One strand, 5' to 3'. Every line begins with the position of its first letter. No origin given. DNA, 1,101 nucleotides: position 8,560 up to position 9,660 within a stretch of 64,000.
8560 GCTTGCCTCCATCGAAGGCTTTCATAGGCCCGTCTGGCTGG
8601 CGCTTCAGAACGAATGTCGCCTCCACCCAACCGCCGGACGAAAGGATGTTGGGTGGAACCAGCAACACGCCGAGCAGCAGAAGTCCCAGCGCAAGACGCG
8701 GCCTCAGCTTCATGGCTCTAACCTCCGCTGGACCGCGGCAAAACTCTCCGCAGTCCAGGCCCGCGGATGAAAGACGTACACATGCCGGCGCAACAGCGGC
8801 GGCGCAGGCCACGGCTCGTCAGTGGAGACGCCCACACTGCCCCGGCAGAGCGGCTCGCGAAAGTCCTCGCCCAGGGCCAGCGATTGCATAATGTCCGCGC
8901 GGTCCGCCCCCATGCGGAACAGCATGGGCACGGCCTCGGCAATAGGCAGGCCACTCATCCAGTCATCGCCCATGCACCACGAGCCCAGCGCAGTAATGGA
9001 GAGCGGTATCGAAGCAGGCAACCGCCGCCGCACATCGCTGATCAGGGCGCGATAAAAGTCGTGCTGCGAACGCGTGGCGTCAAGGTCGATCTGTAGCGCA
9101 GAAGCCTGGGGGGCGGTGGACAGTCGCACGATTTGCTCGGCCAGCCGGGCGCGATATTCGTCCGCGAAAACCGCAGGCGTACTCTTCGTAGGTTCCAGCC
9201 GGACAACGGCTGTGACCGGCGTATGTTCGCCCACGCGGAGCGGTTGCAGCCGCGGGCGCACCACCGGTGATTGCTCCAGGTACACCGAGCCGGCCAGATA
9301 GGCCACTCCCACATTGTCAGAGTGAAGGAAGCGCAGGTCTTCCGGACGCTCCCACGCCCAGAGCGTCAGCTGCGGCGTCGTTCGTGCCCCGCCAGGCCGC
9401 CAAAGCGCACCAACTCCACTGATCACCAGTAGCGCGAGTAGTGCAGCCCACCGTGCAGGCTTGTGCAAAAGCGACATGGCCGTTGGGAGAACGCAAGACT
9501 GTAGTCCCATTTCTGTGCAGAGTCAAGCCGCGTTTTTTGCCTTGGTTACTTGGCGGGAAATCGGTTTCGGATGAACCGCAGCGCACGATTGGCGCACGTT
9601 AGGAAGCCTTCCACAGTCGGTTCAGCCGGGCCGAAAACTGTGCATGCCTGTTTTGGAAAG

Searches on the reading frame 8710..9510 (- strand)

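Call 48: search_protein_families(library=pfam, proteins=[window:8710-9510:-], max_evalue=0.01)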
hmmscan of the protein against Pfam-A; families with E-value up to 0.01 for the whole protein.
window:8710-9510:- (266 aa): 1 family
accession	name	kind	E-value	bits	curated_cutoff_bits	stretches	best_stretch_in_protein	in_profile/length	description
PF11340.13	DUF3142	-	2.3e-06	28.2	30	1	98-183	4-88/202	Protein of unknown function (DUF3142)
